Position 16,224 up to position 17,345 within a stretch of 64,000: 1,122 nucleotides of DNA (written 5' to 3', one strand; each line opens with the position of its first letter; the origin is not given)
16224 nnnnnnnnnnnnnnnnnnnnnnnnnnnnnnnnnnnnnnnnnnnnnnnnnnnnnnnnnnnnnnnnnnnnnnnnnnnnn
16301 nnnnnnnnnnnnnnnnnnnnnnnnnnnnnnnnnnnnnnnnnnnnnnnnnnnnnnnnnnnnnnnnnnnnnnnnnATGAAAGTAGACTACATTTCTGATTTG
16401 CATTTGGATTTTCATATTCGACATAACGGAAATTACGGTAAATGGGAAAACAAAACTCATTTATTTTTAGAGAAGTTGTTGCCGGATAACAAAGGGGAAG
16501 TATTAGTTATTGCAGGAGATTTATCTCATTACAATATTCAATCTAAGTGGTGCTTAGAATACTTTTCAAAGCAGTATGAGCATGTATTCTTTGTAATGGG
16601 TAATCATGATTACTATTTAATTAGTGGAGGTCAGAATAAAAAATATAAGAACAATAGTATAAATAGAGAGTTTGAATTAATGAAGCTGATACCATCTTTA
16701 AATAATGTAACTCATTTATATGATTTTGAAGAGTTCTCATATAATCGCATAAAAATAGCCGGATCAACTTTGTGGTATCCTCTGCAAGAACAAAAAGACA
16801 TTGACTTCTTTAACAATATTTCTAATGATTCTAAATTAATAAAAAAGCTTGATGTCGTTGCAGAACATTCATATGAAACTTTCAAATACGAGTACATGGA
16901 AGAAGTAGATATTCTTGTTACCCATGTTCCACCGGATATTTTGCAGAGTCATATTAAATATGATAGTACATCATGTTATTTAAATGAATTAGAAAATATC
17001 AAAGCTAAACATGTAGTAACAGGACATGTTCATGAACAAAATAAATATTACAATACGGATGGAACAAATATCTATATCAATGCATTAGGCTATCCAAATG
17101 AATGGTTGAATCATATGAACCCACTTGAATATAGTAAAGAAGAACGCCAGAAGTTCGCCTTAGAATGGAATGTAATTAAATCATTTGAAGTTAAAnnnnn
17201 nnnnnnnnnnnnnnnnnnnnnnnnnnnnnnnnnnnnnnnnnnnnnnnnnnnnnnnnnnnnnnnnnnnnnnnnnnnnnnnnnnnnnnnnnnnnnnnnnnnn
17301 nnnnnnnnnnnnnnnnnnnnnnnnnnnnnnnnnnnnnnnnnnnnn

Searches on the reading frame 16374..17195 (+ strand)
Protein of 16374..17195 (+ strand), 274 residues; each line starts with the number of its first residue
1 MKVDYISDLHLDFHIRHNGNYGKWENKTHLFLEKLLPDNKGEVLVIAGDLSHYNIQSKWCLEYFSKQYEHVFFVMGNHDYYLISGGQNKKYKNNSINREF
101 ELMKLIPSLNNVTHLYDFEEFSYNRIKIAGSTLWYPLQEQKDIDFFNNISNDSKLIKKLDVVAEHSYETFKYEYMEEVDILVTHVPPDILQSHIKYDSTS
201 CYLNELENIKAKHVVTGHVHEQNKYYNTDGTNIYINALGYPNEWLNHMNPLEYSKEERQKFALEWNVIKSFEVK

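Call 45: search_protein_families(library=pfam, proteins=[window:16374-17195:+], max_evalue=0.001)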
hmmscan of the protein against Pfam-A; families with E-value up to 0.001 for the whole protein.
window:16374-17195:+ (274 aa): 2 families
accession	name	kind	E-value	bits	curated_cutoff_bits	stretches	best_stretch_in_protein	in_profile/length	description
PF00149.33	Metallophos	-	1.7e-18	68.2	21.5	1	1-221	1-190/191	Calcineurin-like phosphoesterase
PF12850.12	Metallophos_2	-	3.6e-06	27.5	27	1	1-236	1-131/154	Calcineurin-like phosphoesterase superfamily domain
